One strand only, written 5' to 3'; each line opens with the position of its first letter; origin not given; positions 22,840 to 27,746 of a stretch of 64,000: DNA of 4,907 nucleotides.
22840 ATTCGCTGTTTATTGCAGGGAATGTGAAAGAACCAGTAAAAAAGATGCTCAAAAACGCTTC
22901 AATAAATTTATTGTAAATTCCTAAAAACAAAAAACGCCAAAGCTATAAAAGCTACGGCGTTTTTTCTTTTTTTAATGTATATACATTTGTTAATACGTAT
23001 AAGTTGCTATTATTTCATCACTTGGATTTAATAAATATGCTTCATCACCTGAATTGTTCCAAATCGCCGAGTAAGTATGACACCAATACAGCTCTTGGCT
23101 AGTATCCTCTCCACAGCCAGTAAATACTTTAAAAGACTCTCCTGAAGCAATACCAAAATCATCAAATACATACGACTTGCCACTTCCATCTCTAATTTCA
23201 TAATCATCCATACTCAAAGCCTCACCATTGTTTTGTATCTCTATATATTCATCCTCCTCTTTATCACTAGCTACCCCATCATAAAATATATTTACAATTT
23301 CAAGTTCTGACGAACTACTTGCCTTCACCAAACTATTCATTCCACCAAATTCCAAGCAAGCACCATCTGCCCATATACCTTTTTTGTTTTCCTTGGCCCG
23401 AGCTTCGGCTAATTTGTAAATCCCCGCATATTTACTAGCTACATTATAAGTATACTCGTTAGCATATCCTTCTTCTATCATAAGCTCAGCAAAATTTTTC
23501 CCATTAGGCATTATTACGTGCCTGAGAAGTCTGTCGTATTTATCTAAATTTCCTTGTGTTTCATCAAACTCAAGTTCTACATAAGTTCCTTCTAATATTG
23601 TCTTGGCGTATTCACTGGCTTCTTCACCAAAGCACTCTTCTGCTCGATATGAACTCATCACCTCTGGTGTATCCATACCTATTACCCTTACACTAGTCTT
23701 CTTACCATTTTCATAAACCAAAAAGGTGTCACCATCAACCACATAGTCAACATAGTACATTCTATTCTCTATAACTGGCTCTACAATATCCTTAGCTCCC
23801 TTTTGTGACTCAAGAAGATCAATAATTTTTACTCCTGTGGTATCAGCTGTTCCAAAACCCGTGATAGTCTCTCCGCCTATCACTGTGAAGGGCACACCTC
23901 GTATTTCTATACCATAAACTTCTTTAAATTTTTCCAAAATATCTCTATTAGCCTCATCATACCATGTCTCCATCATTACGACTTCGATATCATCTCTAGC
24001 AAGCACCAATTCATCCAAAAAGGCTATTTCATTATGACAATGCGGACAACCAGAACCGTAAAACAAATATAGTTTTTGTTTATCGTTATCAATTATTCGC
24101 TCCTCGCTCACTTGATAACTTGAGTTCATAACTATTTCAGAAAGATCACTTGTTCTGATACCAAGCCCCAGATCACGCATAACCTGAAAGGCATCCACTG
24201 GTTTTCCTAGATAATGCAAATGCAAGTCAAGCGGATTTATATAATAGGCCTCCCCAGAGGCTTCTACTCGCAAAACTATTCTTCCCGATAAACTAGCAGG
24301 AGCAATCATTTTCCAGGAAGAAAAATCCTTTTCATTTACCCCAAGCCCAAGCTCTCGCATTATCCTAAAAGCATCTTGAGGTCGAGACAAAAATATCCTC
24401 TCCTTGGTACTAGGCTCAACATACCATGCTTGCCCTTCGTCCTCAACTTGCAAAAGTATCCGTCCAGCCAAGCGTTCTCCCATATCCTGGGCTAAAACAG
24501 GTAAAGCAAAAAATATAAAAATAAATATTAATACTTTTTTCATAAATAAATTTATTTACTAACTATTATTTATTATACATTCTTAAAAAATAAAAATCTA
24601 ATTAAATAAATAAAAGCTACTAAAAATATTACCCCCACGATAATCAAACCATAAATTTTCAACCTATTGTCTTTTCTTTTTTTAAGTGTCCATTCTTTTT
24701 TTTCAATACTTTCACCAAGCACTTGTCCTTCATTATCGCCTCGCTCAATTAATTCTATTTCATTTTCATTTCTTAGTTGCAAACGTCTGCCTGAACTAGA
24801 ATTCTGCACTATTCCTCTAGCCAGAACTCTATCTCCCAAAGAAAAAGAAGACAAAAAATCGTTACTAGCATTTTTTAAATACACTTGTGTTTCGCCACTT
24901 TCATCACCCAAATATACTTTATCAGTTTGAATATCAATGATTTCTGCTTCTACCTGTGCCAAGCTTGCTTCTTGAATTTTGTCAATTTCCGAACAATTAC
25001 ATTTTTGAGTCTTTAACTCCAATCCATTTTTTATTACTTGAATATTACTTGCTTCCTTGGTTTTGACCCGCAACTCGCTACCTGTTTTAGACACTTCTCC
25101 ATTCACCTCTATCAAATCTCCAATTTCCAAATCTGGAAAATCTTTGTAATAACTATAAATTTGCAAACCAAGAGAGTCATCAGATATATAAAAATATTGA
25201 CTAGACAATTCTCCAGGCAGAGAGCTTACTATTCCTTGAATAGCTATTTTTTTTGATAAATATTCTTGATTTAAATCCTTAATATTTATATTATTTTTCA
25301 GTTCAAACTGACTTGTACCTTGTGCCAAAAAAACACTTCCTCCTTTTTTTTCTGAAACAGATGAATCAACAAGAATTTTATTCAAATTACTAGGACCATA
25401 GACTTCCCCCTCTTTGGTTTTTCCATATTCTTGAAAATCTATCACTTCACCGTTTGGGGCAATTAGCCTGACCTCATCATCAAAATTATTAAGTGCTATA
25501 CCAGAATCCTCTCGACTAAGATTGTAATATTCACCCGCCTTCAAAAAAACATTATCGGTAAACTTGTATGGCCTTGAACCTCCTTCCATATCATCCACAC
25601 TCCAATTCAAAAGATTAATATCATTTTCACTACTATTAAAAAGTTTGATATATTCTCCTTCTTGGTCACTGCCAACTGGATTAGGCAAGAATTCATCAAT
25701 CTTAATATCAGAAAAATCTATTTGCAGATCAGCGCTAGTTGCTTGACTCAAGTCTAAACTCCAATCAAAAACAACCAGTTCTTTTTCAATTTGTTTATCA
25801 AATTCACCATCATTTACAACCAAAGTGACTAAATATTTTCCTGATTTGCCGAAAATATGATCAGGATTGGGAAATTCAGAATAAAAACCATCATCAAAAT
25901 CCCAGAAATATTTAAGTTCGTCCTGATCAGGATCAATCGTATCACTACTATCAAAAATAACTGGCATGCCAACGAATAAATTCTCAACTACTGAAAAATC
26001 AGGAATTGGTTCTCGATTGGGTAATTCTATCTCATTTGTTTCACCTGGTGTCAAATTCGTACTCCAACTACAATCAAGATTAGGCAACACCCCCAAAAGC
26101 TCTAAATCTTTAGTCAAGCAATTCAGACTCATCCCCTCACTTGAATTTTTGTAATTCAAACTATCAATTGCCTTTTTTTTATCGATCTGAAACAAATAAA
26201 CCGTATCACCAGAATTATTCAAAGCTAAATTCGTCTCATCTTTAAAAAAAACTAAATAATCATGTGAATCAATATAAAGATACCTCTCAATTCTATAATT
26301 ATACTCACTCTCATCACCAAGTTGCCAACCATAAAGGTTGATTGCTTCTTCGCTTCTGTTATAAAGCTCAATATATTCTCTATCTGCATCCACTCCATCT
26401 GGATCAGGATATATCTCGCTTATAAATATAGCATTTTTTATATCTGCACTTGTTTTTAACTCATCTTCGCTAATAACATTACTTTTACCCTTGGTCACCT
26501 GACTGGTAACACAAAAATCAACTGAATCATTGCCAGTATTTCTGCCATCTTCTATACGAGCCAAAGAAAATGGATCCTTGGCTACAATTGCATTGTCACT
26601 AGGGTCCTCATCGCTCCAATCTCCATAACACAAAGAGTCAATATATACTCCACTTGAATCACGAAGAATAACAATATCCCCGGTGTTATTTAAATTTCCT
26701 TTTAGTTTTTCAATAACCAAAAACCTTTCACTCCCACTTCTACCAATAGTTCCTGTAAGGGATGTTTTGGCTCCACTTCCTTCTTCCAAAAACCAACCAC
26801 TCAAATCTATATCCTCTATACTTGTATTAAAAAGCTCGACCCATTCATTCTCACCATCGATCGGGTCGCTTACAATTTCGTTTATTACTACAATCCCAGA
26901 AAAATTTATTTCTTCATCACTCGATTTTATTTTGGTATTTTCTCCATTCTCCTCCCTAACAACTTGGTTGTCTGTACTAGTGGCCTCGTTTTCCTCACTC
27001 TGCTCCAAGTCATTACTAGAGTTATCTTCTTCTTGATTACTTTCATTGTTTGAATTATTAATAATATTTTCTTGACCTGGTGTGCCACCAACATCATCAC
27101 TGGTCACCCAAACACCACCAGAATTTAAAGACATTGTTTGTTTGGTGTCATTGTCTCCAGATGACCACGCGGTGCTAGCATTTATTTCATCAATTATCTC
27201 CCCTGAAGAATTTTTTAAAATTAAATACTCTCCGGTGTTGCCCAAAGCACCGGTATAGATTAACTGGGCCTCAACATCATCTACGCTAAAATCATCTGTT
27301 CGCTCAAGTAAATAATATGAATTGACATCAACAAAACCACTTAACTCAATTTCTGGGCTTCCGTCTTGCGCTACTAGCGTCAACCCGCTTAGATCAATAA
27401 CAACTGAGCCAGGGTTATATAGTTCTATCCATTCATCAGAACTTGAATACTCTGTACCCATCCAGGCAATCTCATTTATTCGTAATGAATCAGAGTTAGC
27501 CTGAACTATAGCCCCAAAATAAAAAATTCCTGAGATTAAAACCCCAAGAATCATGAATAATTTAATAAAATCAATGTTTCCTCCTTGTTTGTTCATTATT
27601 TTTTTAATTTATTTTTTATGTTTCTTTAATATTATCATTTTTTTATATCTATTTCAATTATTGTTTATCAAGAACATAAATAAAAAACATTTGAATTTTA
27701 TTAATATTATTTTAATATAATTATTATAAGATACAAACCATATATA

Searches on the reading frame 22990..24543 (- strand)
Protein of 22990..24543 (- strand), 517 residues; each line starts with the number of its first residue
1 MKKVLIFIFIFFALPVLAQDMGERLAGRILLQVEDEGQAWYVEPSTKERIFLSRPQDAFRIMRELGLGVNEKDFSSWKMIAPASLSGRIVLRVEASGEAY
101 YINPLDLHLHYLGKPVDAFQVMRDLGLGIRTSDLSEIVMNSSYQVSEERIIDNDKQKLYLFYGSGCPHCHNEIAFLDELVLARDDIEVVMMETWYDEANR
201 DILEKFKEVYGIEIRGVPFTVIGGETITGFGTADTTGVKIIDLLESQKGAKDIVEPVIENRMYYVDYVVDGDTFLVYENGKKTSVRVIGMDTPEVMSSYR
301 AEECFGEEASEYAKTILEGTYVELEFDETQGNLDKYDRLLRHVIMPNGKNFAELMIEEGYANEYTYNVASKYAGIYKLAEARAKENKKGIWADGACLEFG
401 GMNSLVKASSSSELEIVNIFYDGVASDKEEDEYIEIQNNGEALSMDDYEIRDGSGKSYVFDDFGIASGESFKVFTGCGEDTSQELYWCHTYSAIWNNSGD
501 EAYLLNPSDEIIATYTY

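Call 19: search_protein_families(library=pfam, proteins=[window:22990-24543:-], max_evalue=0.001)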
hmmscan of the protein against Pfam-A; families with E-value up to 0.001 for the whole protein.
window:22990-24543:- (517 aa): 2 families
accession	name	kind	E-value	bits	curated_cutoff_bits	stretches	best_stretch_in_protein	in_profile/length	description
PF00565.23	SNase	-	5.1e-20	72.4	21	1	285-393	2-107/107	Staphylococcal nuclease homologue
PF00932.25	LTD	-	2.2e-15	57.4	34.3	1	408-517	2-107/109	Lamin Tail Domain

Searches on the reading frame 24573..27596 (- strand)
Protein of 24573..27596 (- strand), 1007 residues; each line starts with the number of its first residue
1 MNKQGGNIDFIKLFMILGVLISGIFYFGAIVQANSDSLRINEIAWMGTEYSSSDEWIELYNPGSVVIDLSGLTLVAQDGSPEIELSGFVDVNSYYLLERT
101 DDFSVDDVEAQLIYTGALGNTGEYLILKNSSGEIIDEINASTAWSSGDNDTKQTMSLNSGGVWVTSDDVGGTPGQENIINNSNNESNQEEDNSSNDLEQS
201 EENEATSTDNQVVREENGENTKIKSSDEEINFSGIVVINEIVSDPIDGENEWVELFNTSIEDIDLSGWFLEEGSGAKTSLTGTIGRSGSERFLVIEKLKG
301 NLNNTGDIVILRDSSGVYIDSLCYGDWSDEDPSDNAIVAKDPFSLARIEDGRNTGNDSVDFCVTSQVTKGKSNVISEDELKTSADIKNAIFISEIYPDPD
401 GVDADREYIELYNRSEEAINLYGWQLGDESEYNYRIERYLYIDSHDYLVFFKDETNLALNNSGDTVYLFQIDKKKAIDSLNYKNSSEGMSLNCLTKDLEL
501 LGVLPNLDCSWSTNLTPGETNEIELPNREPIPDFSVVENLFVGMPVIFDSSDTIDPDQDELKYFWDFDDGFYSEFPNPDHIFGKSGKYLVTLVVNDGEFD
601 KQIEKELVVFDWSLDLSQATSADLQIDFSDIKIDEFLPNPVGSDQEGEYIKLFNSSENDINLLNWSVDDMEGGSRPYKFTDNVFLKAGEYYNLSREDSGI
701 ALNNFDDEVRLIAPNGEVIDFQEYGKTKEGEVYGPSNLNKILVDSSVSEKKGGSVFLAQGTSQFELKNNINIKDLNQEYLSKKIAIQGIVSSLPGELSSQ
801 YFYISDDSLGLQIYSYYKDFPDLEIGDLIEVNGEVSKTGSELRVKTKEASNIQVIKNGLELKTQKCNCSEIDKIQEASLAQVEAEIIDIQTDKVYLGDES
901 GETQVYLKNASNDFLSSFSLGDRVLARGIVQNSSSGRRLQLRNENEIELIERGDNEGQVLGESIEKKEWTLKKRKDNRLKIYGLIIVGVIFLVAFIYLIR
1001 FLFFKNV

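Call 19: search_protein_families(library=pfam, proteins=[window:24573-27596:-], max_evalue=0.001)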
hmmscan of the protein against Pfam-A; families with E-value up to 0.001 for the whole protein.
window:24573-27596:- (1007 aa): 4 families
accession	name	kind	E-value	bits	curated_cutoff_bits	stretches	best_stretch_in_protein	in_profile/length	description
PF00932.25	LTD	-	3e-55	185.7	34.3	4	387-483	5-108/109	Lamin Tail Domain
PF18911.6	PKD_4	-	1.1e-15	57.8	27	1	527-598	1-72/85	PKD domain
PF01336.31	tRNA_anti-codon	-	3.4e-10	40.2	27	1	894-945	20-71/75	OB-fold nucleic acid binding domain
PF00801.26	PKD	-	6.1e-07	29.8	23.5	1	543-597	14-68/80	PKD domain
